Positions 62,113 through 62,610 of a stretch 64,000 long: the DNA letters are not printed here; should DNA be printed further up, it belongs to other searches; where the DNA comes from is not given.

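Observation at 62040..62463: The CHAT protein's last ~55 residues are duplicated as the free-standing downstream mini-protein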

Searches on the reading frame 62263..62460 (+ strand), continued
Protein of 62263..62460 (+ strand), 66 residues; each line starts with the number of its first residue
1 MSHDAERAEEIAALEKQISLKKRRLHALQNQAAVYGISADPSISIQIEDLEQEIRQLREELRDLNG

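Call 67: search_protein_families(library=pfam, alignment_id=A4, max_evalue=0.01)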
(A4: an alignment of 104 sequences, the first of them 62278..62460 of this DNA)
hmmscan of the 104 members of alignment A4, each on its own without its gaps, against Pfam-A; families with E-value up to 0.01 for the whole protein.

A. member 1, window:62278-62460:+ (61 aa): 5 families
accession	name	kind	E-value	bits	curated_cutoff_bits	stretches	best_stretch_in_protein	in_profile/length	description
PF07544.18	Med9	-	0.00027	21.4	26.9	0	32-58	42-68/80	RNA polymerase II transcription mediator complex subunit 9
PF04102.17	SlyX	-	0.0026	18.8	30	0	41-60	32-51/67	SlyX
PF17098.10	Wtap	-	0.0046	17.3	35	1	3-59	17-71/155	WTAP/Mum2p family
PF15372.11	DUF4600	-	0.0087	16.8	27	1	8-60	18-70/128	Domain of unknown function (DUF4600)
PF25764.1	KIF21A_4th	-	0.009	16.1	33.1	0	3-59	27-80/183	KIF21A-like domain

B. families by the number of members that match (of 104 scanned): 36 families (the first 25 are shown)
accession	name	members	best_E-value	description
PF17098.10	Wtap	8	0.00042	WTAP/Mum2p family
PF13675.11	PilJ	7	0.0013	Type IV pili methyl-accepting chemotaxis transducer N-term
PF00831.28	Ribosomal_L29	6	0.00042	Ribosomal L29 protein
PF07544.18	Med9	5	0.00027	RNA polymerase II transcription mediator complex subunit 9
PF04102.17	SlyX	2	0.00097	SlyX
PF16326.10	ABC_tran_CTD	2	0.0023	ABC transporter C-terminal domain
PF14282.11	FlxA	2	0.0045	FlxA-like protein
PF16331.10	TolA_bind_tri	2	0.0079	TolA binding protein trimerisation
PF06810.17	Phage_scaffold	1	9.4e-05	Phage capsid assembly scaffolding protein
PF10805.13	DUF2730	1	0.0002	Protein of unknown function (DUF2730)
PF01166.23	TSC22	1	0.00041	TSC-22/dip/bun family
PF12761.13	End3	1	0.00069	Actin cytoskeleton-regulatory complex protein END3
PF15188.11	CCDC-167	1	0.00075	Coiled-coil domain-containing protein 167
PF08657.15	DASH_Spc34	1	0.0017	DASH complex subunit Spc34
PF17675.6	APG6_N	1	0.0028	Apg6 coiled-coil region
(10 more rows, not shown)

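Call 80: search_protein_families(library=padloc, proteins=[window:62263-62460:+], max_evalue=0.01)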
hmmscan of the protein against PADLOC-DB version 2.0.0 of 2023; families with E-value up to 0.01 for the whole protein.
window:62263-62460:+ (66 aa): 2 families
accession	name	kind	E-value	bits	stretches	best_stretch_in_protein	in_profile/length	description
PDLC01549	typeIV_Cas6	-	0.0061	14.4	1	9-53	117-161/216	CAS-IV-A; effector_UNK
PDLC04747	PDC-M63B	-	0.0088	13.3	1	10-65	3-56/309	-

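Call 81: search_protein_families(library=phrogs, proteins=[window:62263-62460:+, P0273, P0271, P0270], max_evalue=0.01)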
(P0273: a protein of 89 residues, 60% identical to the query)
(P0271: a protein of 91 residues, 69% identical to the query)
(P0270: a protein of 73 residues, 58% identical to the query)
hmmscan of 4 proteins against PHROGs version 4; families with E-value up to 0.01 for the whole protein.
window:62263-62460:+ (66 aa): 1 family
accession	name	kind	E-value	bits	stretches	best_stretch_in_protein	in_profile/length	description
phrog_31600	-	unknown function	0.0055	18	1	45-65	16-36/40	-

P0273 (89 aa): 0 families

P0271 (91 aa): 0 families

P0270 (73 aa): 1 family
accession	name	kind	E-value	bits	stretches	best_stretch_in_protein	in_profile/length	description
phrog_35886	-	unknown function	0.00062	19.5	1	8-62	20-78/446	-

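Call 88: find_related_loci(query=P0273, collection=viral_contigs, flank=6000)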
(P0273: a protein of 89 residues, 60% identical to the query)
Query P0273 (89 aa) in viral_contigs; peptide patterns used: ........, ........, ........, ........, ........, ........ (x = any residue, [..] = any of these).
48 stretches matched a pattern, but none encodes a relative of the query by tblastn (E <= 1e-3).

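Call 89: find_related_loci(query=window:62263-62460:+, collection=viral_contigs, flank=6000)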
Query window:62263-62460:+ (66 aa) in viral_contigs; peptide patterns used: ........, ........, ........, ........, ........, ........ (x = any residue, [..] = any of these).
37 stretches matched a pattern, but none encodes a relative of the query by tblastn (E <= 1e-3).

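Call 90: search_dna_similar(query=P0273, collection=phages, mode=protein, max_evalue=0.01, max_rows=10)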
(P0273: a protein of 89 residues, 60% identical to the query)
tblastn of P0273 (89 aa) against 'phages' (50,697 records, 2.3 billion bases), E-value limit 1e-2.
No match.

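Call 91: search_dna_similar(query=P0270, collection=phages, mode=protein, max_evalue=0.01, max_rows=10)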
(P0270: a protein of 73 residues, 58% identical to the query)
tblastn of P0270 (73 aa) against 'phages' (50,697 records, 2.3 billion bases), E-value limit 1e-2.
No match.
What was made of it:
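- Tried and rejected: There was no match in IMG/VR (calls 88, 89) or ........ (calls 90, 91).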
